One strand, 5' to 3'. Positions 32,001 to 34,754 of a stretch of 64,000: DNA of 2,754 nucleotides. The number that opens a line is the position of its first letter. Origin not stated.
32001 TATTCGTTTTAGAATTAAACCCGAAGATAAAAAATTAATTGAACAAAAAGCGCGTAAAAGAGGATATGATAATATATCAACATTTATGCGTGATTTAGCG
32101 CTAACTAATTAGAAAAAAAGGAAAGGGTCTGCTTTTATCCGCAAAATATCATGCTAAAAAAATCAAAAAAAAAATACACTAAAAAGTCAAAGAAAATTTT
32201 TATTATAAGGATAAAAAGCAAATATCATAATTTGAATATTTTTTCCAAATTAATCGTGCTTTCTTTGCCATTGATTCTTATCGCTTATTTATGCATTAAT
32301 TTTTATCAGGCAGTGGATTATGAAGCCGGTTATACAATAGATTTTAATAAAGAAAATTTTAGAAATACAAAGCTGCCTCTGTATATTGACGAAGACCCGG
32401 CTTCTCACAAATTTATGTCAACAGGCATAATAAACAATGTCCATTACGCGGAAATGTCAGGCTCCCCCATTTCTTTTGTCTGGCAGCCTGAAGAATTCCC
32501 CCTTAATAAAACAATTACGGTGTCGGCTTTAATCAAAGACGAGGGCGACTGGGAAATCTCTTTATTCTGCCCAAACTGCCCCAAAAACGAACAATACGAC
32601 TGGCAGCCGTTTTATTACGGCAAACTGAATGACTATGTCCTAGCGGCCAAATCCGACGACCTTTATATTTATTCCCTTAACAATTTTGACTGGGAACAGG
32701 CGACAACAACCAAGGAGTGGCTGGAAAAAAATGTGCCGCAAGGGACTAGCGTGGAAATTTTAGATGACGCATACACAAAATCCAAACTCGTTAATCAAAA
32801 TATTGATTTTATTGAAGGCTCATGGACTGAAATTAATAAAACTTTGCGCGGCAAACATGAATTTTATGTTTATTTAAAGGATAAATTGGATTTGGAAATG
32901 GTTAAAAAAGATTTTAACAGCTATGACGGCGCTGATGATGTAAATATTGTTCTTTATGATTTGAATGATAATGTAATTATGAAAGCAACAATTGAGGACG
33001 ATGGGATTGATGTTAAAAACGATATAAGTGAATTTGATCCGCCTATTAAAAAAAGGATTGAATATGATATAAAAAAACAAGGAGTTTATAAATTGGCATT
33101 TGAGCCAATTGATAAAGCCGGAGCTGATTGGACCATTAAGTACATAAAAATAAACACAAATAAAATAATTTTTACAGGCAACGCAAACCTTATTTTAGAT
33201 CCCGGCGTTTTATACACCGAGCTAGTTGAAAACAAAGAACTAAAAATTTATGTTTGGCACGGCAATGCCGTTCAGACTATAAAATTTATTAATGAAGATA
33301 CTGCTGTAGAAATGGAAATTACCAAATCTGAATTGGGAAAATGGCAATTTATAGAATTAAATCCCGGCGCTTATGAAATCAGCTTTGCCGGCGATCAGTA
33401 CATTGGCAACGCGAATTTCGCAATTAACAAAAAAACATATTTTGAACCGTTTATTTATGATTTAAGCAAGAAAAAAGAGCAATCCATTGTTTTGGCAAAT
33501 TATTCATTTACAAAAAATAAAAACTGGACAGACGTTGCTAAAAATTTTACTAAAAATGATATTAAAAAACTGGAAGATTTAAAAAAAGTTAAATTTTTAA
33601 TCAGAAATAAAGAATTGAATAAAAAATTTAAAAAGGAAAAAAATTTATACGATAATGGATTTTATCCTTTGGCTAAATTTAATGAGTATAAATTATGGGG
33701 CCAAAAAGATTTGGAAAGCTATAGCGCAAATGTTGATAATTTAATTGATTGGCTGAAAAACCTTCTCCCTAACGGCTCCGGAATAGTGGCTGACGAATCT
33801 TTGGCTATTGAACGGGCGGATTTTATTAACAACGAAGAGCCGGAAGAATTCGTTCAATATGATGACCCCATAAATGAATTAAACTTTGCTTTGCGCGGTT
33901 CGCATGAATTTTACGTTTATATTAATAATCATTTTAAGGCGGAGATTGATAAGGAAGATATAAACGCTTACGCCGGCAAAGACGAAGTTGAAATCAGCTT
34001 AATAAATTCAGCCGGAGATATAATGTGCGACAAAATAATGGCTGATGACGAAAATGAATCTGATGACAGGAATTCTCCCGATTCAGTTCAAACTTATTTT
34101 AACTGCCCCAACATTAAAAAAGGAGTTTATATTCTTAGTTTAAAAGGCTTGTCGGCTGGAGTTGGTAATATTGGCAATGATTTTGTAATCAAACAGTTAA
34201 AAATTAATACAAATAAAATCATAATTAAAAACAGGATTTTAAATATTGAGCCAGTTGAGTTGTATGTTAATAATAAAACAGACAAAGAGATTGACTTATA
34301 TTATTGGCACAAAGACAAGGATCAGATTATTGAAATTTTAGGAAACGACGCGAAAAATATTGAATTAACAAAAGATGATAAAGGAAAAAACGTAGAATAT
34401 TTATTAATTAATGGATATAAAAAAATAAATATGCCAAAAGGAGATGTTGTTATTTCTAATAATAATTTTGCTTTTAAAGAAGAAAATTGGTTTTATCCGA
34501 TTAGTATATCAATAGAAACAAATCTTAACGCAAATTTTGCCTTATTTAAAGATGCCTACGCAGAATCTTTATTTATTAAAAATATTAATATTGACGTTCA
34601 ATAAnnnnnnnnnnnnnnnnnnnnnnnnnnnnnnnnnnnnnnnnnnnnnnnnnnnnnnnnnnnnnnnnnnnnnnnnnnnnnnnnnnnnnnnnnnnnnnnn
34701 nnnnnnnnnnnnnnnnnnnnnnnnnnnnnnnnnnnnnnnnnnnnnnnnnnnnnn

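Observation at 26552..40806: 14-kb envelope glycosylation island with GT-C-like membrane proteins, a GT2-methyltransferase fusion, GT4, flippase-like protein and a candidate substrate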

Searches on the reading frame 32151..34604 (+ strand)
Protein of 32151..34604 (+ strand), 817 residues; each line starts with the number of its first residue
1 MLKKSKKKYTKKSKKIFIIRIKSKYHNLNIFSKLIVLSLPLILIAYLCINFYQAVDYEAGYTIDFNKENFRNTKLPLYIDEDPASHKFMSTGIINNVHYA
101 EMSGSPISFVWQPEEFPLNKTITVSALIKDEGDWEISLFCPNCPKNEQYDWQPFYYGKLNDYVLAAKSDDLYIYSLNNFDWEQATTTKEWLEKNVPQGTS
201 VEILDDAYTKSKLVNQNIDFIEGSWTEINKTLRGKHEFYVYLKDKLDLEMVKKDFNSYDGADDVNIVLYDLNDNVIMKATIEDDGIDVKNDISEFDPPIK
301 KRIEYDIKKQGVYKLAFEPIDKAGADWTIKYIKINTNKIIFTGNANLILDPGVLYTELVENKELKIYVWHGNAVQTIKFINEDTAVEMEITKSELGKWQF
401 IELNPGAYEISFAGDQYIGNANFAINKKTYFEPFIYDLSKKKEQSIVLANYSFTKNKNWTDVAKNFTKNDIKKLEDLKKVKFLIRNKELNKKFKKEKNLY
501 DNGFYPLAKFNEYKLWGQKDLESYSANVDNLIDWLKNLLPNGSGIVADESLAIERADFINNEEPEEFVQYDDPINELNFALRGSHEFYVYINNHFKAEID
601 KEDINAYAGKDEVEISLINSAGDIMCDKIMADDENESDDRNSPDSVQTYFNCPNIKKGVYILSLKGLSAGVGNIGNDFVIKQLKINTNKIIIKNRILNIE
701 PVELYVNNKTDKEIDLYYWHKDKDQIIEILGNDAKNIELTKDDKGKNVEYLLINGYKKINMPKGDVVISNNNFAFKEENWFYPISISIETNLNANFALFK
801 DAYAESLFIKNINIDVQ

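Call 4: search_protein_families(library=pfam, proteins=[window:32151-34604:+], max_evalue=0.1)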
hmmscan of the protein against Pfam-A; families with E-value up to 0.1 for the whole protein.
window:32151-34604:+ (817 aa): 1 family
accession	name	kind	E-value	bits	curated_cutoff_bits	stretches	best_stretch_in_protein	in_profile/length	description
PF17210.9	SdrD_B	-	0.026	15.2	29.7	0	381-414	33-66/112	SdrD B-like domain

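Call 16: find_homologous_proteins(query=window:32151-34604:+, max_evalue=0.001)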
Query window:32151-34604:+ (817 aa): 21 proteins with E <= 0.001 among 8000 candidates.
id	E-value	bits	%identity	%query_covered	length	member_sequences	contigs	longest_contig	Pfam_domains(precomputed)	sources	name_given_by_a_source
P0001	0.0e+0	1836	100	100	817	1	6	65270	-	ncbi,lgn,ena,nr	ncbi:hypothetical protein KAI65_00170 [Candidatus Parcubacteria bacterium]|nr:hypothetical protein [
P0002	0.0e+0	1215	67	99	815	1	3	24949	-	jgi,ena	-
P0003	0.0e+0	1209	67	97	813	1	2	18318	-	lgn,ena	-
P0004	3.8e-230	785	46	98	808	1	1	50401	-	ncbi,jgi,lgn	ncbi:MAG: hypothetical protein WC244_01605 [Patescibacteria group bacterium]|jgi:hypothetical protei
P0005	6.8e-173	595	39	93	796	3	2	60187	-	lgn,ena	-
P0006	8.2e-147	509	46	66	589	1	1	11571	-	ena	-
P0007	2.9e-145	504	46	66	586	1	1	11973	-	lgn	-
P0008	9.3e-144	499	46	66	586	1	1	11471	-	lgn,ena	-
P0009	3.1e-143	497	44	67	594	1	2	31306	-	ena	-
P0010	1.5e-142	495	45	68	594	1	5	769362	-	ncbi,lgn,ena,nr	ncbi:hypothetical protein KAU09_04485 [Candidatus Parcubacteria bacterium]|nr:hypothetical protein [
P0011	1.9e-139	485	38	83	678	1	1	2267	-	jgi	jgi:hypothetical protein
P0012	9.6e-130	453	44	66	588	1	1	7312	-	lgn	-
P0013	4.3e-129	450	44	64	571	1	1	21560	-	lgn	-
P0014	3.1e-125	438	42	64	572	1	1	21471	-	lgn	-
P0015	2.1e-123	432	44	61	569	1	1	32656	-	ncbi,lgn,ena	-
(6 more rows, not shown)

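Call 17: find_encoding_contigs(protein=P0004, flank=10000, max_places=2)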
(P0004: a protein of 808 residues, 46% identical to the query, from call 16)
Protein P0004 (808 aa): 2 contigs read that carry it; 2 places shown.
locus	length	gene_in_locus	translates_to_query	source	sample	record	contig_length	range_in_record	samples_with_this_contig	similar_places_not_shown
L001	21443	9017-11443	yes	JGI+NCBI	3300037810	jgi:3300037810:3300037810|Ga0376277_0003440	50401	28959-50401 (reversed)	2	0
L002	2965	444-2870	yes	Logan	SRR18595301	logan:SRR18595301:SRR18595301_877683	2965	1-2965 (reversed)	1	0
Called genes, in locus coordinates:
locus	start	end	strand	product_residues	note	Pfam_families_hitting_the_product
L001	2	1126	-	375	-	?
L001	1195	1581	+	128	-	-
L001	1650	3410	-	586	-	PF00664:ABC_membrane, PF00005:ABC_tran, PF02463:SMC_N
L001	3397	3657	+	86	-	-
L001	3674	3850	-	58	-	-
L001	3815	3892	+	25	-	-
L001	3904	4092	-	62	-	-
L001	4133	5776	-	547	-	PF00270:DEAD, PF04851:ResIII, PF00271:Helicase_C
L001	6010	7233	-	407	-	PF01471:PG_binding_1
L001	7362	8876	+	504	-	PF13231:PMT_2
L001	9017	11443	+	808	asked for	-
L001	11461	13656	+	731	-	PF13231:PMT_2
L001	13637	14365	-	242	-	PF03706:LPG_synthase_TM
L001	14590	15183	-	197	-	PF25087:GMPPB_C (faint), PF25084:LbH_EIF2B (faint), PF00132:Hexapep, PF14602:Hexapep_2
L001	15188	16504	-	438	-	PF27533:CapK_C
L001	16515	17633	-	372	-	PF13439:Glyco_transf_4, PF13477:Glyco_trans_4_2, PF13579:Glyco_trans_4_4, PF20706:GT4-conflict, PF00534:Glycos_transf_1, PF13692:Glyco_trans_1_4, PF13524:Glyco_trans_1_2 (weak)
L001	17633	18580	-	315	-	PF00535:Glycos_transf_2, PF10111:Glyco_tranf_2_2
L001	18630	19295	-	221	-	PF02592:Vut_1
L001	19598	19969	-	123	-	-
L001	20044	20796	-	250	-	-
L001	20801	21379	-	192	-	PF04542:Sigma70_r2, PF08281:Sigma70_r4_2, PF04545:Sigma70_r4 (weak)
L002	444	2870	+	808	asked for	-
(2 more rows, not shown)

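Call 18: find_encoding_contigs(protein=P0010, flank=10000, max_places=2)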
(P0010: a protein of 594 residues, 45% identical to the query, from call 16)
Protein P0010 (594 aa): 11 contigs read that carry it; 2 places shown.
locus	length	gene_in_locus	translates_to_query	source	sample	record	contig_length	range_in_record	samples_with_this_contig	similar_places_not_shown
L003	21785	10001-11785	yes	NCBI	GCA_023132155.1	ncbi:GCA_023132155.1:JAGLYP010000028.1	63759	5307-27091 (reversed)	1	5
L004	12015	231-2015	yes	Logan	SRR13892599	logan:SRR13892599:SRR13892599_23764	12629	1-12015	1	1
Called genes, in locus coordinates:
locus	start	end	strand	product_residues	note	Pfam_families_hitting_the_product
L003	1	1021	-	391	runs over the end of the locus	PF13180:PDZ_2, PF17820:PDZ_6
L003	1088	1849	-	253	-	PF18900:DUF5656 (weak)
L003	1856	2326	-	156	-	-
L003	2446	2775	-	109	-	-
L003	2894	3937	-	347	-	PF00437:T2SSE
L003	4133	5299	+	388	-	-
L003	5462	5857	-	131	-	-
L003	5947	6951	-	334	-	-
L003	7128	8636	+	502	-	PF13231:PMT_2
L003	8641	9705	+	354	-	PF02661:Fic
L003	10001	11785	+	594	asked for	-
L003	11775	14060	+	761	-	PF13231:PMT_2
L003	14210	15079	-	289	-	PF00535:Glycos_transf_2, PF10111:Glyco_tranf_2_2 (weak), PF13641:Glyco_tranf_2_3 (weak)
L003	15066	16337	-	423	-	PF01943:Polysacc_synt, PF01554:MatE (faint), PF13440:Polysacc_synt_3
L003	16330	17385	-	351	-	PF00534:Glycos_transf_1, PF13692:Glyco_trans_1_4, PF13524:Glyco_trans_1_2 (weak)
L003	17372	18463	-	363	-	PF13439:Glyco_transf_4 (weak), PF00534:Glycos_transf_1 (weak), PF13692:Glyco_trans_1_4 (weak)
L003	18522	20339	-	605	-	PF19614:DUF6119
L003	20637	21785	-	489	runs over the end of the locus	-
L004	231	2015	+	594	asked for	-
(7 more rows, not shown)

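Call 19: find_encoding_contigs(protein=P0005, flank=10000, max_places=2)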
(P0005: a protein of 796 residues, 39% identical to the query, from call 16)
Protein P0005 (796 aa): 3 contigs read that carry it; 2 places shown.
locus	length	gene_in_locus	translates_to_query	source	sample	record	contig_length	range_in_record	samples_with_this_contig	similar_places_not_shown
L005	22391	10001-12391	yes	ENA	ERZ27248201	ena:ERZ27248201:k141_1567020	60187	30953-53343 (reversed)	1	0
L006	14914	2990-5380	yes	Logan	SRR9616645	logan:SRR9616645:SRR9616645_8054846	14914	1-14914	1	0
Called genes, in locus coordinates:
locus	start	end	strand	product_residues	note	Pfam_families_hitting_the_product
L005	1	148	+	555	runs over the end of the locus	PF13188:PAS_8 (weak), PF13426:PAS_9, PF08447:PAS_3 (faint), PF00989:PAS, PF08448:PAS_4, PF13426:PAS_9, PF00512:HisKA, PF02518:HATPase_c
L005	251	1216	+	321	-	-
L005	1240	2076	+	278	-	-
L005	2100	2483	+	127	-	PF00072:Response_reg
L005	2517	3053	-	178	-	-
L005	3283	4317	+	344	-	PF02518:HATPase_c, PF14213:DUF4325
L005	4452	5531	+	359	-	PF04055:Radical_SAM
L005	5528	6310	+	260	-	PF01875:Memo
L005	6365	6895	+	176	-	PF01871:AMMECR1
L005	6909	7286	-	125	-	PF00072:Response_reg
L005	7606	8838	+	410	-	PF02812:ELFV_dehydrog_N, PF00208:ELFV_dehydrog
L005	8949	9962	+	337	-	PF00535:Glycos_transf_2, PF10111:Glyco_tranf_2_2 (weak)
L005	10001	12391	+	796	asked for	-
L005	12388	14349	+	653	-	-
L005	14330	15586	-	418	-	PF01943:Polysacc_synt, PF13440:Polysacc_synt_3 (weak), PF01554:MatE (weak)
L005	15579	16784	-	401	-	PF13692:Glyco_trans_1_4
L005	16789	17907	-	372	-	PF13439:Glyco_transf_4, PF00534:Glycos_transf_1, PF13692:Glyco_trans_1_4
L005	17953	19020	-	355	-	PF13439:Glyco_transf_4, PF00534:Glycos_transf_1, PF13692:Glyco_trans_1_4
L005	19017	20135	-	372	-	PF13439:Glyco_transf_4, PF13579:Glyco_trans_4_4, PF00534:Glycos_transf_1, PF13692:Glyco_trans_1_4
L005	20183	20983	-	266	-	PF03721:UDPG_MGDP_dh_N, PF00984:UDPG_MGDP_dh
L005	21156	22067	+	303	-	PF01699:Na_Ca_ex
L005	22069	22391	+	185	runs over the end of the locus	PF06541:ABC_trans_CmpB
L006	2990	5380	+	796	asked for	-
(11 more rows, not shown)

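Call 28: find_encoding_contigs(protein=P0002, flank=10000, max_places=2)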
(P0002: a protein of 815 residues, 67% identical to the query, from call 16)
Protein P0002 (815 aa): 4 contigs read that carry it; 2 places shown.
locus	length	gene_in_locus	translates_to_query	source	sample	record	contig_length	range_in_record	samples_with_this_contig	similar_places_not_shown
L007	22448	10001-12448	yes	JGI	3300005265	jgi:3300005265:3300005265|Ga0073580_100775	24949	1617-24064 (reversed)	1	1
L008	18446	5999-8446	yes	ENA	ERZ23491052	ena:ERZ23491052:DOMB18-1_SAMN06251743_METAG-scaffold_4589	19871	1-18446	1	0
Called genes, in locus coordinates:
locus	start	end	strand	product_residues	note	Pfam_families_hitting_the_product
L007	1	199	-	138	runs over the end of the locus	-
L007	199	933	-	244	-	PF08843:AbiEii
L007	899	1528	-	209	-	-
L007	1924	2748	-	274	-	PF08843:AbiEii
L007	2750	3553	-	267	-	-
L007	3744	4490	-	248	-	-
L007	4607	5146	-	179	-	-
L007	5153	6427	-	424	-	PF13173:AAA_14, PF13635:DUF4143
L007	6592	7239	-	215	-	-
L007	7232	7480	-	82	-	-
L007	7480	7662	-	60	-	-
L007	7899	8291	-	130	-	-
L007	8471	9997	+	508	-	PF13231:PMT_2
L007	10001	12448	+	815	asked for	-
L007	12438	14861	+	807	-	PF13231:PMT_2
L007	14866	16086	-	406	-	PF14697:Fer4_21 (weak), PF04422:FrhB_FdhB_N, PF04432:FrhB_FdhB_C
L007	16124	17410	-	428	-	PF01943:Polysacc_synt, PF13440:Polysacc_synt_3, PF01554:MatE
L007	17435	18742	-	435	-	PF04230:PS_pyruv_trans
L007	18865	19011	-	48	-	-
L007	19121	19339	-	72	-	-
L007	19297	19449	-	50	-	-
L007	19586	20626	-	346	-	PF00535:Glycos_transf_2, PF13641:Glyco_tranf_2_3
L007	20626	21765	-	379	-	PF13439:Glyco_transf_4, PF13477:Glyco_trans_4_2, PF13579:Glyco_trans_4_4, PF20706:GT4-conflict, PF00534:Glycos_transf_1, PF13692:Glyco_trans_1_4, PF13524:Glyco_trans_1_2 (weak)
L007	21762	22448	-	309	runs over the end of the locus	PF00535:Glycos_transf_2, PF10111:Glyco_tranf_2_2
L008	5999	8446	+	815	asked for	-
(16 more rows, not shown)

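Call 29: find_encoding_contigs(protein=P0009, flank=10000, max_places=1)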
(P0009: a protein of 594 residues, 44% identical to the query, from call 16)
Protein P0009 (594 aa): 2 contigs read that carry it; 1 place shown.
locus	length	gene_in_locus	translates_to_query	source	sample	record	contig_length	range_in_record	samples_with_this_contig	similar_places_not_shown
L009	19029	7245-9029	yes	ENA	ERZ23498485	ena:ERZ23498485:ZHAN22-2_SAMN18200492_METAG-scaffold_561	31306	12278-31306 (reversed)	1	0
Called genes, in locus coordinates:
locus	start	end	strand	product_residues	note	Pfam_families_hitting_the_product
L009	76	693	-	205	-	-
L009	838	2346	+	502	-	PF13231:PMT_2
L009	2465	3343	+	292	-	PF02661:Fic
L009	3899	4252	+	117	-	PF08279:HTH_11 (weak)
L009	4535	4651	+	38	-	-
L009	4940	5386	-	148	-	PF05168:HEPN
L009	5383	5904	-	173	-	PF01909:NTP_transf_2, PF18765:Polbeta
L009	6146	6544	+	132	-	-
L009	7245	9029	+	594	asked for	-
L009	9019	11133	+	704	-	PF13231:PMT_2 (weak)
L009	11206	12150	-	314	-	PF03706:LPG_synthase_TM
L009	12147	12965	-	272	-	PF01209:Ubie_methyltran, PF03848:TehB (weak), PF13489:Methyltransf_23, PF13847:Methyltransf_31, PF08241:Methyltransf_11, PF08242:Methyltransf_12, PF13649:Methyltransf_25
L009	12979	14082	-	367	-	PF13439:Glyco_transf_4, PF00534:Glycos_transf_1, PF13692:Glyco_trans_1_4, PF20706:GT4-conflict (weak)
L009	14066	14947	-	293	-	PF09587:PGA_cap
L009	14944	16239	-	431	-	PF27533:CapK_C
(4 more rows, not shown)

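Call 30: find_encoding_contigs(protein=P0015, flank=10000, max_places=1)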
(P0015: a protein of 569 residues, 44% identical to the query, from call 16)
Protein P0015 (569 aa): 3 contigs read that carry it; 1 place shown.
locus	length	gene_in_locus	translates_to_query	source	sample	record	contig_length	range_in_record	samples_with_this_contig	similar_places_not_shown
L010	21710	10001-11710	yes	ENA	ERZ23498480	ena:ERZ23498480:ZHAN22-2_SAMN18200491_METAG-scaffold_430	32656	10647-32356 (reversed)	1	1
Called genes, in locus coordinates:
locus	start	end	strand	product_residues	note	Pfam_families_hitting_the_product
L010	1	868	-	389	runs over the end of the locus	?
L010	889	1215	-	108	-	-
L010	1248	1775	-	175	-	PF12822:ECF_trnsprt (weak)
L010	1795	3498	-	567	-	PF00111:Fer2 (weak), PF13510:Fer2_4, PF10588:NADH-G_4Fe-4S_3 (weak), PF14697:Fer4_21 (weak), PF12838:Fer4_7 (weak), PF02906:Fe_hyd_lg_C, PF02256:Fe_hyd_SSU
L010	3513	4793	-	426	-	-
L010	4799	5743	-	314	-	PF02661:Fic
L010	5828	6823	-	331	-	PF01512:Complex1_51K, PF10589:NADH_4Fe-4S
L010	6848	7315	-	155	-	-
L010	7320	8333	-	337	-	PF00044:Gp_dh_N, PF02800:Gp_dh_C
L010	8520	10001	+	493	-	PF13231:PMT_2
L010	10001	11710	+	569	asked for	-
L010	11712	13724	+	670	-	-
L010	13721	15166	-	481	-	PF01554:MatE (faint), PF01943:Polysacc_synt, PF13440:Polysacc_synt_3 (weak)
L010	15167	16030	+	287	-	PF00685:Sulfotransfer_1, PF13469:Sulfotransfer_3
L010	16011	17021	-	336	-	PF00535:Glycos_transf_2, PF13641:Glyco_tranf_2_3, PF13506:Glyco_transf_21 (faint), PF13632:Glyco_trans_2_3 (weak)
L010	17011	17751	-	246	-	PF13489:Methyltransf_23, PF05219:DREV (weak), PF07021:MetW (weak), PF13847:Methyltransf_31, PF08241:Methyltransf_11, PF08242:Methyltransf_12, PF13649:Methyltransf_25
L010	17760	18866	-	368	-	PF13439:Glyco_transf_4, PF13477:Glyco_trans_4_2, PF13579:Glyco_trans_4_4, PF00534:Glycos_transf_1, PF13692:Glyco_trans_1_4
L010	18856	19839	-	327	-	PF00535:Glycos_transf_2, PF10111:Glyco_tranf_2_2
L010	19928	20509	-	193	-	-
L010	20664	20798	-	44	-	-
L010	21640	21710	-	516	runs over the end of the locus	PF13632:Glyco_trans_2_3 (weak)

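Call 33: search_protein_representatives(alignment_id=A1)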
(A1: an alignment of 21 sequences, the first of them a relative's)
Query: 21 sequences, 582 profile positions. Proteins with E-value up to 0.001 (for the whole library): 931; up to 1e-10: 676; up to 1e-30: 234. The best 150 are listed.
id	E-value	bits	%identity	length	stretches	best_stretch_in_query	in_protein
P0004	4.1e-263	890.8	-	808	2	5-547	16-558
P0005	1.8e-227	773.1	-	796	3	6-565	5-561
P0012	1.3e-213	727.3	-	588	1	6-581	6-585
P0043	3.7e-212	722.6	-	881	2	15-561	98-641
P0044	2.4e-210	716.5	-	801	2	7-565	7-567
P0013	6.2e-209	711.9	-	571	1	9-582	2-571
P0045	1.6e-208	710.6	-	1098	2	11-564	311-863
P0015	3.3e-202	689.7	-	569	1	9-582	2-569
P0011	9.4e-198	675.0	-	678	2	124-563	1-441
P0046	3.0e-197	673.3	-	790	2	14-547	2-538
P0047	1.0e-195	668.3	-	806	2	18-560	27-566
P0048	1.3e-193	661.3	-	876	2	6-563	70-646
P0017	3.8e-193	659.8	-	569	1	9-582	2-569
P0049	2.3e-192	657.2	-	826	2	12-561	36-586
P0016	2.2e-189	647.3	-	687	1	8-582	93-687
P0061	3.0e-133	462.0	-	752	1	12-525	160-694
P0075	4.4e-88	312.8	-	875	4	211-418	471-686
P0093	1.7e-70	254.8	-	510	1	9-479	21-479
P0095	2.4e-70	254.3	-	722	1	9-457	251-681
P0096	2.6e-70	254.2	-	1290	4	210-470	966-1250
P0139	2.6e-51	191.4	-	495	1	1-456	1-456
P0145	6.1e-49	183.6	-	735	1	8-456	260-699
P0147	4.4e-48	180.8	-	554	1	13-488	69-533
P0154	6.4e-47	176.9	-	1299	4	212-425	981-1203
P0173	2.4e-41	158.5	-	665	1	18-459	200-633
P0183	2.5e-39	151.8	-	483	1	14-477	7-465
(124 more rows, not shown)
